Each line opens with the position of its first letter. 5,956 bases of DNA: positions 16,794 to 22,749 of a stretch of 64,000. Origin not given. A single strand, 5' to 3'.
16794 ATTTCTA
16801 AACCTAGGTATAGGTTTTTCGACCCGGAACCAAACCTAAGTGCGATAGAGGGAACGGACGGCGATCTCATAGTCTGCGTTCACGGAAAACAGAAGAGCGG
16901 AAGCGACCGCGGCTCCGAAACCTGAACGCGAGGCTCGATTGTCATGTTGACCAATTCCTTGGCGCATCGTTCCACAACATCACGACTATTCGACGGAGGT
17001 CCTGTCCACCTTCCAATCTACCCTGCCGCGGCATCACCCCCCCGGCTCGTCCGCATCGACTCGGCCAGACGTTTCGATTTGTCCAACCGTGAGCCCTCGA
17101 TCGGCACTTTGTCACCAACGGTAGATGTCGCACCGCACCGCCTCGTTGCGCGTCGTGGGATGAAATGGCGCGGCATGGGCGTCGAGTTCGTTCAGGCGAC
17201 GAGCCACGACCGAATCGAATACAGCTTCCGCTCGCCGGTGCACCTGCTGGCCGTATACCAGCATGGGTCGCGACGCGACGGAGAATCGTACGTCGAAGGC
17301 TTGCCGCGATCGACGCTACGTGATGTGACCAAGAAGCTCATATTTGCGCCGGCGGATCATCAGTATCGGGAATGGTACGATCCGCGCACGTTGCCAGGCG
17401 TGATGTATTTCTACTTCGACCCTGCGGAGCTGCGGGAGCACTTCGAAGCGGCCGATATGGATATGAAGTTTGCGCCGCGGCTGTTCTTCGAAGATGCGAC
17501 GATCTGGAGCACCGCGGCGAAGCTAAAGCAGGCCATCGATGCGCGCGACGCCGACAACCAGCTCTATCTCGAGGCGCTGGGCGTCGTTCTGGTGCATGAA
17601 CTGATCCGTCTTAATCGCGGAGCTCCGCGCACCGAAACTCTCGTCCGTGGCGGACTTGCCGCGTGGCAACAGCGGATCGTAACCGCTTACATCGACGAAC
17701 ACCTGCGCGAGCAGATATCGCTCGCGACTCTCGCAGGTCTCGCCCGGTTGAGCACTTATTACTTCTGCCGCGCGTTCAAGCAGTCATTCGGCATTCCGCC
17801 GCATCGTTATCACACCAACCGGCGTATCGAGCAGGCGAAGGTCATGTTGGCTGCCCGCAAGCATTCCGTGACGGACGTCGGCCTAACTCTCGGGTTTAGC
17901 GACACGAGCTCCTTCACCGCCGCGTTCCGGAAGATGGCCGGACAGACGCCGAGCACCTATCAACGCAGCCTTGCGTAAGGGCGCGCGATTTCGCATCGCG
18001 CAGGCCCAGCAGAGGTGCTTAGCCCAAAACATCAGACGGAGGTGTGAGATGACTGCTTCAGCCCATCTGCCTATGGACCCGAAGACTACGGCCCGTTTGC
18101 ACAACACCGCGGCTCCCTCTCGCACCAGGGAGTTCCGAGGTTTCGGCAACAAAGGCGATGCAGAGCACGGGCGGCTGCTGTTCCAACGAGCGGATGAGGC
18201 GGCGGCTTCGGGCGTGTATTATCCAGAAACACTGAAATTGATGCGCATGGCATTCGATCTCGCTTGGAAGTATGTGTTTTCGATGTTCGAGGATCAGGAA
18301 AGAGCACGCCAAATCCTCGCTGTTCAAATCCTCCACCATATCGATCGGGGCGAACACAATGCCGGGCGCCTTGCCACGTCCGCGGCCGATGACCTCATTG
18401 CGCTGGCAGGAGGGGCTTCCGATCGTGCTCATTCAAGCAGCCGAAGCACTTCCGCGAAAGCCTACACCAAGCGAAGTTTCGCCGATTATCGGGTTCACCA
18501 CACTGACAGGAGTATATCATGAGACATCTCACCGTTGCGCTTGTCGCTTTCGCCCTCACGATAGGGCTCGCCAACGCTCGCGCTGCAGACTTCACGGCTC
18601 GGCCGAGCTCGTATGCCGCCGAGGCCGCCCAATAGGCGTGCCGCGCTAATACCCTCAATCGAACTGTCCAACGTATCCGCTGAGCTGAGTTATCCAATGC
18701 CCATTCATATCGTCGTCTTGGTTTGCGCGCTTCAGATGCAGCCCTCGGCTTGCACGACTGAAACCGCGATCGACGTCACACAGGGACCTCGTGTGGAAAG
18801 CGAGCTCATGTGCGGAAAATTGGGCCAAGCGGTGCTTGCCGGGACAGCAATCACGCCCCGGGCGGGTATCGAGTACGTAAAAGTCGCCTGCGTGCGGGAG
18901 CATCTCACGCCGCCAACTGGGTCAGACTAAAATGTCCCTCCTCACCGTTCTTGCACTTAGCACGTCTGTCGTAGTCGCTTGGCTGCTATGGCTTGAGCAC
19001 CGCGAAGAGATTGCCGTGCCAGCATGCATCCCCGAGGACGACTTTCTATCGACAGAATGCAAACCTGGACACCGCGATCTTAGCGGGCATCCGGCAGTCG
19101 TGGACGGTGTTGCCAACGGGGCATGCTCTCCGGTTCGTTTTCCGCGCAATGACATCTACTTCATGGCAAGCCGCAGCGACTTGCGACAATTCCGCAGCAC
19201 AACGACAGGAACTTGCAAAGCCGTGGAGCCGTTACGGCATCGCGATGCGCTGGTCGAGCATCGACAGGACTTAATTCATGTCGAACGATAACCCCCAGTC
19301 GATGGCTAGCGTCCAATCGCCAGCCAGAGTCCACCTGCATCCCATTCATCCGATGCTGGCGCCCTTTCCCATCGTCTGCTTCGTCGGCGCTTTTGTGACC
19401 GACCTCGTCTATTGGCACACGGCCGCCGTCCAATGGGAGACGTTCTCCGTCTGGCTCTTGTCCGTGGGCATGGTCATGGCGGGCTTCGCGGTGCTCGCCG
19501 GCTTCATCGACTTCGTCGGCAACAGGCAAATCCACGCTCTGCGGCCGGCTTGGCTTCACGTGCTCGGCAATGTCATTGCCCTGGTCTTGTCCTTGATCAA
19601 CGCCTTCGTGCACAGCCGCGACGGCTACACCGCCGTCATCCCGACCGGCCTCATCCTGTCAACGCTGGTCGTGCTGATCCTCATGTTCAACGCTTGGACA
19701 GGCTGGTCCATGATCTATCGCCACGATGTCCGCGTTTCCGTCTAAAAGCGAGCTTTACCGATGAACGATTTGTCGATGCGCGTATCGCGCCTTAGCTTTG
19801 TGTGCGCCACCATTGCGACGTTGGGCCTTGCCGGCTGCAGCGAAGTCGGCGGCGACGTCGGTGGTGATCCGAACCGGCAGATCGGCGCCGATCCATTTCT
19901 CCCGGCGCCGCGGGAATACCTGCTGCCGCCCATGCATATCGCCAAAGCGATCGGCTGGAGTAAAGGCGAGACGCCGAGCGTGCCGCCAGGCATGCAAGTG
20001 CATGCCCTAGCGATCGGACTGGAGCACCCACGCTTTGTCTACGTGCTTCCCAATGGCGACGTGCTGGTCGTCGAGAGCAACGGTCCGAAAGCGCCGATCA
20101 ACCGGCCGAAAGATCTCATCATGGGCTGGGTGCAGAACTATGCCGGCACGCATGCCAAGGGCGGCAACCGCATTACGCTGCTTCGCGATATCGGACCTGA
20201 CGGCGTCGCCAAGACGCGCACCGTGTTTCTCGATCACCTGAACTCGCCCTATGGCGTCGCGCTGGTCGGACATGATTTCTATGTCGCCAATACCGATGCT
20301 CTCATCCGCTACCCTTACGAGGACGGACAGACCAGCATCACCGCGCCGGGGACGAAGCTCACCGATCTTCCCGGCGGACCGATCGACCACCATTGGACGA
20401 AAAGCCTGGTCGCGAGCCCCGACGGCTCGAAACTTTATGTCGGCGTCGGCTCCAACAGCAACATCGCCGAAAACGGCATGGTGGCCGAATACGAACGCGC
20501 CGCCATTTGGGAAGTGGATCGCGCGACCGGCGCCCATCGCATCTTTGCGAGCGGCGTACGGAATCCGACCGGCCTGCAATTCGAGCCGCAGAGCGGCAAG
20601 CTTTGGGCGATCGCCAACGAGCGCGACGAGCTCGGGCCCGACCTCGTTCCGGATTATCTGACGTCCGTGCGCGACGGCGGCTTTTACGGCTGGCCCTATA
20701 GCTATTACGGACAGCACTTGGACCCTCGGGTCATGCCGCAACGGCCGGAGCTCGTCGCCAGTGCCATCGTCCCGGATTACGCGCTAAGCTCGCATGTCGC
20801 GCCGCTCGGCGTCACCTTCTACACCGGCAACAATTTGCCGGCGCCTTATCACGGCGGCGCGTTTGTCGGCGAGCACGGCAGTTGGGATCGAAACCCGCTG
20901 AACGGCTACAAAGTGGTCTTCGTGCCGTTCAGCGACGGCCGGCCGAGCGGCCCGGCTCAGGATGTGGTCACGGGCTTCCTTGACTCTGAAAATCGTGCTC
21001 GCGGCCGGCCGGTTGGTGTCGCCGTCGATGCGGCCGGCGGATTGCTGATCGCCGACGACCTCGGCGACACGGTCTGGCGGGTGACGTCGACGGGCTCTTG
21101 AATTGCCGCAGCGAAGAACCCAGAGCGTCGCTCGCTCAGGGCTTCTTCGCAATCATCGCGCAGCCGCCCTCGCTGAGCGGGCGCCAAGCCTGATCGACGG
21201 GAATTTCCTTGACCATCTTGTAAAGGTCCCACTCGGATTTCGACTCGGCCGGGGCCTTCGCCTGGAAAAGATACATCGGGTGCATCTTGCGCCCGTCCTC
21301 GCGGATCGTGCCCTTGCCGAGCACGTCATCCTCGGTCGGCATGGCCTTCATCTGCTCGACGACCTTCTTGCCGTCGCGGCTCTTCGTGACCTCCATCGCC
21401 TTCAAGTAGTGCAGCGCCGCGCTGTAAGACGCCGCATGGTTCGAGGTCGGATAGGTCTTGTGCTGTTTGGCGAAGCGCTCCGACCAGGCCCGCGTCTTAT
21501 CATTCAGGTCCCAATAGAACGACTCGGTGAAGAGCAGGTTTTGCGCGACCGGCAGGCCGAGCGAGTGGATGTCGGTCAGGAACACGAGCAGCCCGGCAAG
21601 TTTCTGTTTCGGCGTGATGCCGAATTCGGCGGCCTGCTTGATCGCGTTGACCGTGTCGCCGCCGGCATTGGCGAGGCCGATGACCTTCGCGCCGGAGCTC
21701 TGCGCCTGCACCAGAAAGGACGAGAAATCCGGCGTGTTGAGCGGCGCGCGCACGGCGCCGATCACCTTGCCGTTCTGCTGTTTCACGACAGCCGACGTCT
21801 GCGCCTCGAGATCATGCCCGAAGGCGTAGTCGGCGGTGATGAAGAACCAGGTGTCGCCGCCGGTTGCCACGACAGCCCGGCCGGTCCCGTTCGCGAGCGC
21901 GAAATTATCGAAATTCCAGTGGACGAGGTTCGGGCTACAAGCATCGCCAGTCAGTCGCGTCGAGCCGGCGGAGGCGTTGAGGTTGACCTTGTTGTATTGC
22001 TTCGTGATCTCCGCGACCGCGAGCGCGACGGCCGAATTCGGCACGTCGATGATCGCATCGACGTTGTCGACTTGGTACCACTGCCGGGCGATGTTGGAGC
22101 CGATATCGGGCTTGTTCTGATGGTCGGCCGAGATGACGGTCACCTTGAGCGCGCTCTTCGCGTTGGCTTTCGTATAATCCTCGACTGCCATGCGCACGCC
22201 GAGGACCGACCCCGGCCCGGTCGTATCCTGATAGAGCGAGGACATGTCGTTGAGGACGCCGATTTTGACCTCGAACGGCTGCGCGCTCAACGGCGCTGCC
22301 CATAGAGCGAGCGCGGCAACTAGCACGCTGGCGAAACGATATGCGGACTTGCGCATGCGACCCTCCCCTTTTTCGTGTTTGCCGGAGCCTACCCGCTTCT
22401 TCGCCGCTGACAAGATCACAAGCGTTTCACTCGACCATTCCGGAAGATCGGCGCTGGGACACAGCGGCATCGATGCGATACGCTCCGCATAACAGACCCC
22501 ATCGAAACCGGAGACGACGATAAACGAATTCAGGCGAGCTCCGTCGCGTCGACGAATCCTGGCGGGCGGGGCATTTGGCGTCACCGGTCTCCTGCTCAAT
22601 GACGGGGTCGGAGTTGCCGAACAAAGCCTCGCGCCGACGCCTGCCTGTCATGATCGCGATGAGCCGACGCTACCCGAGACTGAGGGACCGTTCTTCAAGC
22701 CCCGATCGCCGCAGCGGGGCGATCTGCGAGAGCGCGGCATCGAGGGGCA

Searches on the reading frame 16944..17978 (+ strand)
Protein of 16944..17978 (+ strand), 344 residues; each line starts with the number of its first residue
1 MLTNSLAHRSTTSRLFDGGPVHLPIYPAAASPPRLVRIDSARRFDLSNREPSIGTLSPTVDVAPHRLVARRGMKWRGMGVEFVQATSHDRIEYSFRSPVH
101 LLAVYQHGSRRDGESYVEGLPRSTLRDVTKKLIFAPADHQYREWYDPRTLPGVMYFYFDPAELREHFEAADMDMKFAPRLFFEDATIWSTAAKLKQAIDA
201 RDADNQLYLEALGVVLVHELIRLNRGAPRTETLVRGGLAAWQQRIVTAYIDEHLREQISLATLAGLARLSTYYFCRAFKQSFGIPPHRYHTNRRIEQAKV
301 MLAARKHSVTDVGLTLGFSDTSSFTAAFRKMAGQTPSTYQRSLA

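Call 70: search_protein_families(library=pfam, proteins=[window:16944-17978:+], max_evalue=0.00001)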
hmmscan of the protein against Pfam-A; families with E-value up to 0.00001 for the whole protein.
window:16944-17978:+ (344 aa): 2 families
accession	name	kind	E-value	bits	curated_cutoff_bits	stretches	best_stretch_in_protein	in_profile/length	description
PF12833.13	HTH_18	-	5e-22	78.4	33.6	1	263-341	1-79/80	Helix-turn-helix domain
PF00165.29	HTH_AraC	-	1.5e-12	47.7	26.6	0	250-289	1-40/42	Bacterial regulatory helix-turn-helix proteins, AraC family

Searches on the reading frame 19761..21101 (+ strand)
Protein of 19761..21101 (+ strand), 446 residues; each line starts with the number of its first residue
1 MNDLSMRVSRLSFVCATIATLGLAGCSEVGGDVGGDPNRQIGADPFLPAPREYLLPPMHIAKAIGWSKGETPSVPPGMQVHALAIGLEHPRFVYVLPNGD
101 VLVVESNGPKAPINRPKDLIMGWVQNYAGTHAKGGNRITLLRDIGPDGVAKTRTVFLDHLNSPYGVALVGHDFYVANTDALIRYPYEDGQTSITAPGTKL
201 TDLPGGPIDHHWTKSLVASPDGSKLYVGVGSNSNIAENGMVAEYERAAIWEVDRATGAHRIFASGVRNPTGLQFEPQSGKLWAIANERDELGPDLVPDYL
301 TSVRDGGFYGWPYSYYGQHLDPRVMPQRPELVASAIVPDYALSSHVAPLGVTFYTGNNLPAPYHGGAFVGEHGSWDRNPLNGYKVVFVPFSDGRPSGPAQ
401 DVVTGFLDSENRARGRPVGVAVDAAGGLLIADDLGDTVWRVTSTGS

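Call 70: search_protein_families(library=pfam, proteins=[window:19761-21101:+], max_evalue=0.00001)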
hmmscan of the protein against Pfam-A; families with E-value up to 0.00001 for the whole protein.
window:19761-21101:+ (446 aa): 2 families
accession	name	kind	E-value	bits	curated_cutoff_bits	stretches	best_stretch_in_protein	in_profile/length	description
PF07995.17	GSDH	-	4.8e-17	62.7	25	1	87-370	1-276/332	Glucose / Sorbosone dehydrogenase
PF23500.1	DUF7133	-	5.4e-07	29.7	27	1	127-371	48-291/385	Domain of unknown function (DUF7133)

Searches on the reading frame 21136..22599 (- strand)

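Call 71: search_protein_families(library=pfam, proteins=[window:21136-22599:-], max_evalue=0.00001)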
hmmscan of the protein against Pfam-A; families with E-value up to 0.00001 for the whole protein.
window:21136-22599:- (487 aa): 3 families
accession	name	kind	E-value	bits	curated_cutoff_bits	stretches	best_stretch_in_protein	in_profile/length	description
PF13458.12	Peripla_BP_6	-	1e-101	341.5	31.7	1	110-448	1-339/343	Periplasmic binding protein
PF13433.12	Peripla_BP_5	-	1.7e-09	37.7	27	1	130-420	19-309/363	Periplasmic binding protein domain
PF01094.35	ANF_receptor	-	6.5e-07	29.1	25.4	1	135-420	6-323/353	Receptor family ligand binding region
